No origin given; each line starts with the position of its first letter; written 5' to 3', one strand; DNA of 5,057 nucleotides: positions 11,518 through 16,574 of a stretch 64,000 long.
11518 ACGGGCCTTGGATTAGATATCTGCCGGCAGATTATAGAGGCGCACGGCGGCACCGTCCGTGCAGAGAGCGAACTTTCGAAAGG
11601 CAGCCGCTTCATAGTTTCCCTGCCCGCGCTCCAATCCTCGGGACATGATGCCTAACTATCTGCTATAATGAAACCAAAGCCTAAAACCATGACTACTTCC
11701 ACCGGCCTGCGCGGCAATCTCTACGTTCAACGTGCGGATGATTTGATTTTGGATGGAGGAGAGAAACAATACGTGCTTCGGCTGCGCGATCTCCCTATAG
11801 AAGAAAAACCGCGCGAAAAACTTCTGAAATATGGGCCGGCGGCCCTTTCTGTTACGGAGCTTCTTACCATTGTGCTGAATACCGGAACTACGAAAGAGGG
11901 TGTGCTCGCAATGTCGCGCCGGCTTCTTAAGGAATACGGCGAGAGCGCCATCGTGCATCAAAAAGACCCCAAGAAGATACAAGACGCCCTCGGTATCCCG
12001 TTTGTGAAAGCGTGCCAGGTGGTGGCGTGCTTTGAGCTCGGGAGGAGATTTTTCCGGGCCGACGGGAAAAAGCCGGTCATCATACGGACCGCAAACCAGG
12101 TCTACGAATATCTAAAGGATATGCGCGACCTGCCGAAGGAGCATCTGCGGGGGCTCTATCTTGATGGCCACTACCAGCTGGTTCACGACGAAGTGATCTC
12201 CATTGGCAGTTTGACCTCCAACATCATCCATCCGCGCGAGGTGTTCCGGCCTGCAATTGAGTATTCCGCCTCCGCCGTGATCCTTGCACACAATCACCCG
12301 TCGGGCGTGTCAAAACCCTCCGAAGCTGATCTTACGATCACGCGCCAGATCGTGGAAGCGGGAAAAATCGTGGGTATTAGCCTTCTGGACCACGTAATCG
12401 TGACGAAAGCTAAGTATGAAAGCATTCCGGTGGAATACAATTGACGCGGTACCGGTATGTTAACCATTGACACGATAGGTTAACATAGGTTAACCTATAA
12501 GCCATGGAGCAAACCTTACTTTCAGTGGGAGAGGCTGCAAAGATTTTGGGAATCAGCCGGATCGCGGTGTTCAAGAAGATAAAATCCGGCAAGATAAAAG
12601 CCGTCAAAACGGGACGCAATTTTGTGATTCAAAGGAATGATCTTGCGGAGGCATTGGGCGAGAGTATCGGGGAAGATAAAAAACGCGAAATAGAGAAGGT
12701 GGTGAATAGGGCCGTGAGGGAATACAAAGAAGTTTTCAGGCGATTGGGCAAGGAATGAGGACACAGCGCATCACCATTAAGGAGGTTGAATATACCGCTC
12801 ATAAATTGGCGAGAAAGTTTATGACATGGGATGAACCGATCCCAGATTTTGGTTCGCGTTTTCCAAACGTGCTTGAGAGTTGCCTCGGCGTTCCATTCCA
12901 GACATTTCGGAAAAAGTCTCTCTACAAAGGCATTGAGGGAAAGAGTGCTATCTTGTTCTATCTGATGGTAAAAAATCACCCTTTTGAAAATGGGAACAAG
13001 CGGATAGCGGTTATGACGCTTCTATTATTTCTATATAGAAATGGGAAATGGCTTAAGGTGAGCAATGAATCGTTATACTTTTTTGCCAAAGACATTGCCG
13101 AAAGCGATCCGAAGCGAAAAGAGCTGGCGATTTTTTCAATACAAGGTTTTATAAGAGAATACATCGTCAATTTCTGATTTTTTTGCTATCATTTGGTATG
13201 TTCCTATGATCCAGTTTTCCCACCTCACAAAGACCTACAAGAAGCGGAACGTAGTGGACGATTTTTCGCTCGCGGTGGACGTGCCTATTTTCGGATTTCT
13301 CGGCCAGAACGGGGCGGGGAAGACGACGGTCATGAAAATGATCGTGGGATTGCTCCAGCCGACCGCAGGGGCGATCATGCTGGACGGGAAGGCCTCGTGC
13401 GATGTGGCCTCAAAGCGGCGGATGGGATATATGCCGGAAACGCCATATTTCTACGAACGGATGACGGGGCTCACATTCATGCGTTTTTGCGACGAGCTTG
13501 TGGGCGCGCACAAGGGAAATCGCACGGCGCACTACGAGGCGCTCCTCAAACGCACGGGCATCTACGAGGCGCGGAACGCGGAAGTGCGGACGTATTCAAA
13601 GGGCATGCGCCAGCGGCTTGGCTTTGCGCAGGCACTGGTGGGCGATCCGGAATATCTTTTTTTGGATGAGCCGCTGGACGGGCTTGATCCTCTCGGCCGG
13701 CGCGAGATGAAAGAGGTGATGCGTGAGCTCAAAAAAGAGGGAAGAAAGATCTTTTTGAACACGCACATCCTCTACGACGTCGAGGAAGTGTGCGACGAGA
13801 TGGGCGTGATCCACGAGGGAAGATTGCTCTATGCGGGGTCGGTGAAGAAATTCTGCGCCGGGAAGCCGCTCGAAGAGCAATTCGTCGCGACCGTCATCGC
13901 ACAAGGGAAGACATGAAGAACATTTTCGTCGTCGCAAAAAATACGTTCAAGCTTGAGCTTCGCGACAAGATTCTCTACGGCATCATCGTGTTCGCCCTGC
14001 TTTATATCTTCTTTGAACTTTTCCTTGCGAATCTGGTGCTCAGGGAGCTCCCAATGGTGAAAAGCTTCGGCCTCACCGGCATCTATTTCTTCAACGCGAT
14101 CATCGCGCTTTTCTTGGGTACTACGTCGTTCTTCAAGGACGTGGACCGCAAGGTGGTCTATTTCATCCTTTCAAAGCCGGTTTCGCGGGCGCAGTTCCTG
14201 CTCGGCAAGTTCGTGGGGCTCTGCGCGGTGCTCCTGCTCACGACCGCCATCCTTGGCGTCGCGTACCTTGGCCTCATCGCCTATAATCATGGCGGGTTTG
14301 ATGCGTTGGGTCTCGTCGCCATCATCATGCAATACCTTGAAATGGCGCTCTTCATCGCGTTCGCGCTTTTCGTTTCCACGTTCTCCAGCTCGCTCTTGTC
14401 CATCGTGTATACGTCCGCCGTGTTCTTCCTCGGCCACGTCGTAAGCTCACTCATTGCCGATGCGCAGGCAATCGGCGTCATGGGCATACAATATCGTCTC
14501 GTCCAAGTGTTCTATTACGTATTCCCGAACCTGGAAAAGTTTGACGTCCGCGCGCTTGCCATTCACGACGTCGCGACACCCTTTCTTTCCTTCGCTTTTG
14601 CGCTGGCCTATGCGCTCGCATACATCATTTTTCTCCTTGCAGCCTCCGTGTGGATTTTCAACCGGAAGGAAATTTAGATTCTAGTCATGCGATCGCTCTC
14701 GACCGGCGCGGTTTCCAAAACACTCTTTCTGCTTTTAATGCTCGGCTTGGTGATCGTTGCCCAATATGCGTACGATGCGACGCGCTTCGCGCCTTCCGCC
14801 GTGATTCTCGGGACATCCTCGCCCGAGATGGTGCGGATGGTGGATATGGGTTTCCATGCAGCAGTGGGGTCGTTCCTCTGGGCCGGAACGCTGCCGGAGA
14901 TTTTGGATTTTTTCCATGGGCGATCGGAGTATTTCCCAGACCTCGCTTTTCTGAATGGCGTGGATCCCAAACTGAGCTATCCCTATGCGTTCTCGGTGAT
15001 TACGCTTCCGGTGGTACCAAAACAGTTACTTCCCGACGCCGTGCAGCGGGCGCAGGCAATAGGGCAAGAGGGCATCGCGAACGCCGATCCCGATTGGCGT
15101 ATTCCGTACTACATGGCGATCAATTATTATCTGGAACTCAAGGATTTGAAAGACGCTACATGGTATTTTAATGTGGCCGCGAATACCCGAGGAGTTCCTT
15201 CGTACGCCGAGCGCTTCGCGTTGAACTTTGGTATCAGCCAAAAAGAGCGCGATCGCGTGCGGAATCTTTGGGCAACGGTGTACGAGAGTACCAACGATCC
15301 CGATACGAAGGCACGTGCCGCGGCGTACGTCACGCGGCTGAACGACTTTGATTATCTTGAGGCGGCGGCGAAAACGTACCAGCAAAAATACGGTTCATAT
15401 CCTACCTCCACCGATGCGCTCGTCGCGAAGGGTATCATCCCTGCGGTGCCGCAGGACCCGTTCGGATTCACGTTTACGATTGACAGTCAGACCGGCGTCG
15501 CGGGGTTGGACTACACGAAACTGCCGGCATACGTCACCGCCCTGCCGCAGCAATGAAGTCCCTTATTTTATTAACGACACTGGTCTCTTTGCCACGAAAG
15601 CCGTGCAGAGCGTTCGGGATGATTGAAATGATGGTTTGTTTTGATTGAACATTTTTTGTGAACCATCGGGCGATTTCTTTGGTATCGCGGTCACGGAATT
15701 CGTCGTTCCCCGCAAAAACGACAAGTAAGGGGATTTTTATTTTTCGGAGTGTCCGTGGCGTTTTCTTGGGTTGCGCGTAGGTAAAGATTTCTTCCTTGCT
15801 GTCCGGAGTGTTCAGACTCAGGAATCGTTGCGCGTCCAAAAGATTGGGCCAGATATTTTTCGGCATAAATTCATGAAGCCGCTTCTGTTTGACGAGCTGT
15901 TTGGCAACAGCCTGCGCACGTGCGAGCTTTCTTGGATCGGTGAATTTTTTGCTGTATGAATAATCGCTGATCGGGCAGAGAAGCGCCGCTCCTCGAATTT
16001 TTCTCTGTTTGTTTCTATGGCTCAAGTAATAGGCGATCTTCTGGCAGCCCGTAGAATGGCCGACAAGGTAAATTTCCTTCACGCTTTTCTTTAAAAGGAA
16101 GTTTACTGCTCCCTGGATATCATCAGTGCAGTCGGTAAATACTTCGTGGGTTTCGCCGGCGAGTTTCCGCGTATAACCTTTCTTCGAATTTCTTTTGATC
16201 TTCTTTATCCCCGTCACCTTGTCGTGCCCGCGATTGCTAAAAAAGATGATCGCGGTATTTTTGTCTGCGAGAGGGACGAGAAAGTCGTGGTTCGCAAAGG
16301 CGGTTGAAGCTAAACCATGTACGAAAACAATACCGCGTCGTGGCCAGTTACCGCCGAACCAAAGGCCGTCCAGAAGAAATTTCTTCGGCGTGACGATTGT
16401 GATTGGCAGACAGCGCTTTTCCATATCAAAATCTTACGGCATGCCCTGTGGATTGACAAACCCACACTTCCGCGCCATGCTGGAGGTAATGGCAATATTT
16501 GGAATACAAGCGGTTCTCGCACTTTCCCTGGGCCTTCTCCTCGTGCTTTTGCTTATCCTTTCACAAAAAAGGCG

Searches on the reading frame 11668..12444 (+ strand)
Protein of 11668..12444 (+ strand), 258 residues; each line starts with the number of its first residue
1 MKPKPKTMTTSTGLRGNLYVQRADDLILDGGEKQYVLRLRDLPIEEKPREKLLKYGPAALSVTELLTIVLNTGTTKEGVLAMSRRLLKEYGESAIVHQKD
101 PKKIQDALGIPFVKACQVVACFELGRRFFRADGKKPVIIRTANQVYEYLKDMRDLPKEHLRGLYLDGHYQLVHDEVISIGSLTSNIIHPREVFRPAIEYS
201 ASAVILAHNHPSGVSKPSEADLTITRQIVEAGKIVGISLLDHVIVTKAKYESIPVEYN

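Call 45: search_protein_families(library=pfam, proteins=[window:11668-12444:+], max_evalue=0.00001)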
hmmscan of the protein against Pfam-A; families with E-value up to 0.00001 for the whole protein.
window:11668-12444:+ (258 aa): 2 families
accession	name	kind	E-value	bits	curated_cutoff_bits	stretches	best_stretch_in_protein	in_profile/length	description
PF04002.20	RadC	-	1.2e-39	135.4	22.1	1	139-253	1-116/121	RadC-like JAB domain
PF20582.4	UPF0758_N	-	2.2e-17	63.3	27.1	1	40-116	2-77/77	UPF0758 N-terminal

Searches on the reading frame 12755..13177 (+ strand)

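Call 50: search_protein_families(library=pfam, proteins=[window:12755-13177:+], max_evalue=0.001)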
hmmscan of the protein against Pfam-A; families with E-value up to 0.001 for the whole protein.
window:12755-13177:+ (140 aa): 1 family
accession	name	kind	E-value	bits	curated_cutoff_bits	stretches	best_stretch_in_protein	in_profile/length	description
PF02661.23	Fic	-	5.3e-09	37.3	24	1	37-93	28-93/93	Fic/DOC family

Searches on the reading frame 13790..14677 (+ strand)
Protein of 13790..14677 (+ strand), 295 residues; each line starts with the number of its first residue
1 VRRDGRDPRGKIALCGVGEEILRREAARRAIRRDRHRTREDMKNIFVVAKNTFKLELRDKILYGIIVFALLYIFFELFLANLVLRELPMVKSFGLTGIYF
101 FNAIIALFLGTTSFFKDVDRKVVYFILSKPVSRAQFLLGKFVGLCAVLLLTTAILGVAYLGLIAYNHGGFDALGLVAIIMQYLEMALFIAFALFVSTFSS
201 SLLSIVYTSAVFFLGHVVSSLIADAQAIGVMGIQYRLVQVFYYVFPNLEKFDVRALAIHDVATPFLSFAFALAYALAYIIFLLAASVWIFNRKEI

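Call 45: search_protein_families(library=pfam, proteins=[window:13790-14677:+], max_evalue=0.00001)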
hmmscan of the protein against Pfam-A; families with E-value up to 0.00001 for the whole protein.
window:13790-14677:+ (295 aa): 1 family
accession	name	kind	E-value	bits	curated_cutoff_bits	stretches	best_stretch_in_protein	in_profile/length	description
PF12679.13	ABC2_membrane_2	-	6.8e-13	48.9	27.2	1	89-294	65-282/283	ABC-2 family transporter protein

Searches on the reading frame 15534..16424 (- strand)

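Call 45: search_protein_families(library=pfam, proteins=[window:15534-16424:-], max_evalue=0.00001)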
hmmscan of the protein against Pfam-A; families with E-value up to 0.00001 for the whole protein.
window:15534-16424:- (296 aa): 5 families
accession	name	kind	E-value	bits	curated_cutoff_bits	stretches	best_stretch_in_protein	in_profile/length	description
PF08538.16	DUF1749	-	2.3e-24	86.5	24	1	100-285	84-292/299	Protein of unknown function (DUF1749)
PF12146.15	Hydrolase_4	-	2.3e-14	53.7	27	1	28-275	3-233/239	Serine aminopeptidase, S33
PF12697.13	Abhydrolase_6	-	1.7e-09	39.1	26.3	1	32-256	1-184/217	Alpha/beta hydrolase family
PF00561.26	Abhydrolase_1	-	4.1e-09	36.9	25.8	1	32-171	3-116/245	alpha/beta hydrolase fold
PF06821.19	Ser_hydrolase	-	3e-07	31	22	1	110-168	49-104/172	Serine hydrolase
